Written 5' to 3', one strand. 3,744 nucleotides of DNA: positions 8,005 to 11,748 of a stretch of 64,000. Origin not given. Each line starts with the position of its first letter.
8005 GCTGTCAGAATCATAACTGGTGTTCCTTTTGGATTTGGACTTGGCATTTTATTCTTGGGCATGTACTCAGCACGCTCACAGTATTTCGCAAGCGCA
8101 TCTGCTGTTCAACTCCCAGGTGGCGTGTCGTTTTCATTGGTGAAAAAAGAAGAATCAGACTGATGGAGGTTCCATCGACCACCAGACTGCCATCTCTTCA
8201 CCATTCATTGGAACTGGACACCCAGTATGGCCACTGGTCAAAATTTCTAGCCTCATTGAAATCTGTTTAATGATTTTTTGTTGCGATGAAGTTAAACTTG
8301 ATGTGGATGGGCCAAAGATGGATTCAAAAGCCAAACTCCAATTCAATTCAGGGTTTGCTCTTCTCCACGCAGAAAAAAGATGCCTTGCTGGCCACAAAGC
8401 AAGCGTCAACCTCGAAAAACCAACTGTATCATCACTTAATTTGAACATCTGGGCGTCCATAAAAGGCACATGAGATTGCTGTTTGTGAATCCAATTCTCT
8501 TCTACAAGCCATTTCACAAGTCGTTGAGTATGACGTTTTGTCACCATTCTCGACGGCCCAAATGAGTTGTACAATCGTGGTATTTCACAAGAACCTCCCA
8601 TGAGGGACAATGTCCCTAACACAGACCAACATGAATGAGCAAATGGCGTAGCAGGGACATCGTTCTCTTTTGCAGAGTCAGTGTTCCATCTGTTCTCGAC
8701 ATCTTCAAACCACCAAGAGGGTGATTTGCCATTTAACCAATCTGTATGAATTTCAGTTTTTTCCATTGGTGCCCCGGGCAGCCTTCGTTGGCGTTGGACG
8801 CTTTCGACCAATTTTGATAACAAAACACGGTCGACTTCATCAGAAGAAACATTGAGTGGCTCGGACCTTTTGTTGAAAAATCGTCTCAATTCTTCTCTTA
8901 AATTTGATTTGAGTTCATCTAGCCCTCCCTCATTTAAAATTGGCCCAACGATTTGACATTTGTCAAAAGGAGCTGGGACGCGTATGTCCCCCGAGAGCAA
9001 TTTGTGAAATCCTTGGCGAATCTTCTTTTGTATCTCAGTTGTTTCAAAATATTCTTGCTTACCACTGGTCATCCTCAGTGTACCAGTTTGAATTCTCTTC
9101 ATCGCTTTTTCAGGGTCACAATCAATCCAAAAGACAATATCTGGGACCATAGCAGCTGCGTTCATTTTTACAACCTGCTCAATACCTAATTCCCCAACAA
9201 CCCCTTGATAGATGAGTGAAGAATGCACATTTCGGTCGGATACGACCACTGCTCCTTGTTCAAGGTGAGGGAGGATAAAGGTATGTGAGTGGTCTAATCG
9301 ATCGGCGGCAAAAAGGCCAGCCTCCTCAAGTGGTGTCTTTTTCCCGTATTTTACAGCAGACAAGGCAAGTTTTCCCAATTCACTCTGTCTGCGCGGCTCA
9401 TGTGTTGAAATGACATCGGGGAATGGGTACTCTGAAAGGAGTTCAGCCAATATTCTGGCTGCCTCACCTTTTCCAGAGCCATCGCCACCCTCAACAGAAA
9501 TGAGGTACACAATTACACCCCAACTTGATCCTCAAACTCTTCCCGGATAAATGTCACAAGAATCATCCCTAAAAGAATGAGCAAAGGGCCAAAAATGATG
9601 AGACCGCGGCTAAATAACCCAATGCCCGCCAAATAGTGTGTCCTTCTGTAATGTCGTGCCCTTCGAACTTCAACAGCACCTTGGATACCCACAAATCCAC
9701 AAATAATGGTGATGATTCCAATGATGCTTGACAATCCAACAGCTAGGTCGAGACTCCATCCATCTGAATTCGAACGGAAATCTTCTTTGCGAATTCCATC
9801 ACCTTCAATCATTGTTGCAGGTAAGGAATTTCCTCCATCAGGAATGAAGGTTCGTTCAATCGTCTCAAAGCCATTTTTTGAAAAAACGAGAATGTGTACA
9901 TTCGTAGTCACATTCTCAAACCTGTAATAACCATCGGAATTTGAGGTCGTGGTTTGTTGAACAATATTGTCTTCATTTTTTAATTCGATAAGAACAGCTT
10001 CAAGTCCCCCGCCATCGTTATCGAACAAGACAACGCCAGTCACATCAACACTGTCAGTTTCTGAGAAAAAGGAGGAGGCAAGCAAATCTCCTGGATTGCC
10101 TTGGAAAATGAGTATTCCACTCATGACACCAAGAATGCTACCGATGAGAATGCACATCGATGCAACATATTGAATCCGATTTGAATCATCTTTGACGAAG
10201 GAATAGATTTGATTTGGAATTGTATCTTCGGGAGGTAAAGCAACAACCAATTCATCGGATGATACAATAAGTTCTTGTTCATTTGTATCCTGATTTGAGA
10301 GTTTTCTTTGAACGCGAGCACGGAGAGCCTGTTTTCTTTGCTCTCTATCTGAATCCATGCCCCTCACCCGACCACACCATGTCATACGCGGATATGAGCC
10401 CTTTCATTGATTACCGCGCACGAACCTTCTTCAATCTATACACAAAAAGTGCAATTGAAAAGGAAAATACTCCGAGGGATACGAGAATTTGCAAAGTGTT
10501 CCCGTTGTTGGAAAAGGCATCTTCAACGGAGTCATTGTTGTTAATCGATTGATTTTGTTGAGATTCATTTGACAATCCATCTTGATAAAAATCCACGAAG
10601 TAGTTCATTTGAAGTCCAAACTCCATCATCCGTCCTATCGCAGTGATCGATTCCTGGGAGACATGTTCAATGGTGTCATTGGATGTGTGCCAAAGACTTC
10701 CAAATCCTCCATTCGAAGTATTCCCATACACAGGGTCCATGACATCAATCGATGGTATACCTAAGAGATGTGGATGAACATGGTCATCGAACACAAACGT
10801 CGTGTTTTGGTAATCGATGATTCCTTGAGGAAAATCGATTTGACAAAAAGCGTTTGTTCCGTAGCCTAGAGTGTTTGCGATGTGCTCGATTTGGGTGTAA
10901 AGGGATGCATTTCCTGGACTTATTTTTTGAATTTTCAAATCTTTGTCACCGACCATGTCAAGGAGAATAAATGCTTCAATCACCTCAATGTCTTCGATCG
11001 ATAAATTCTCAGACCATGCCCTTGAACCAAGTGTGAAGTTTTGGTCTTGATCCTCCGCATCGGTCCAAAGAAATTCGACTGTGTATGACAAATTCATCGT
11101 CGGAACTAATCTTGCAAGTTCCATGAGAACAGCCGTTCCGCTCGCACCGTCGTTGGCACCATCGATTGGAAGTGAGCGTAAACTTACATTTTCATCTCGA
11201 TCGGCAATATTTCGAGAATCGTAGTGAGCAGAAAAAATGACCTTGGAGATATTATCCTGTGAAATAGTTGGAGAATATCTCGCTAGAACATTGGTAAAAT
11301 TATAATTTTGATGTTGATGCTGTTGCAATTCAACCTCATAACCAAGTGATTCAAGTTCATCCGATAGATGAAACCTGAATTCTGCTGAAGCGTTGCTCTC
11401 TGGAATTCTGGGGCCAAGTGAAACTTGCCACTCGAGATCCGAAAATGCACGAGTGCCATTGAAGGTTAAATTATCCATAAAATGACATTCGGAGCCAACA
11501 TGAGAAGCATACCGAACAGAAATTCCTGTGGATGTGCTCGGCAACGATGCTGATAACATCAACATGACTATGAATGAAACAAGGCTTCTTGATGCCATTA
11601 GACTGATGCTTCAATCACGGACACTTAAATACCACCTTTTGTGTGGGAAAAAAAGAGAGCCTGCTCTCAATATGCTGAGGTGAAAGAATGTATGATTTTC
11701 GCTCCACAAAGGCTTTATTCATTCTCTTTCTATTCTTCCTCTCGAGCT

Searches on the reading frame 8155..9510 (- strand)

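Call 69: search_protein_families(library=pfam, proteins=[window:8155-9510:-], max_evalue=0.00001)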
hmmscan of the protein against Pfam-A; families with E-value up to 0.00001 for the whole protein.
window:8155-9510:- (451 aa): 1 family
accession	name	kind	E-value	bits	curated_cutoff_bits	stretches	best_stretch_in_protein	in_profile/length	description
PF02223.23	Thymidylate_kin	-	4.3e-32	111.7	27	1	6-173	1-164/185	Thymidylate kinase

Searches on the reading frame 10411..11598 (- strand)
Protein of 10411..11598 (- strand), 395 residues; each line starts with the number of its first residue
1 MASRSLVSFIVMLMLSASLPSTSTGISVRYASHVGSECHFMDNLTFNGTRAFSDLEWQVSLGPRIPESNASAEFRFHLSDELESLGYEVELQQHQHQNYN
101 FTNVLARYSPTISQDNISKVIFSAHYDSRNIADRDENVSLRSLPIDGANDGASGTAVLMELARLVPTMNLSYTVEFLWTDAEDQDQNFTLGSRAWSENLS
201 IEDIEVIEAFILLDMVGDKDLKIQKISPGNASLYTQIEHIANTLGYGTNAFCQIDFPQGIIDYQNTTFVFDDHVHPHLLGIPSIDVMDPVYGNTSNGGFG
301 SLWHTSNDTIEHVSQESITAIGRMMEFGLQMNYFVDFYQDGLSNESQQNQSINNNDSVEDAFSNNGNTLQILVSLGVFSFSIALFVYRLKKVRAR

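Call 69: search_protein_families(library=pfam, proteins=[window:10411-11598:-], max_evalue=0.00001)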
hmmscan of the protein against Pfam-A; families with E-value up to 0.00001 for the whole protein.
window:10411-11598:- (395 aa): 1 family
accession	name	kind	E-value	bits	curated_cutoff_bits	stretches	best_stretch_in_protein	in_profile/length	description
PF04389.22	Peptidase_M28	-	4.4e-30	105.3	21.3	1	103-325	1-189/193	Peptidase family M28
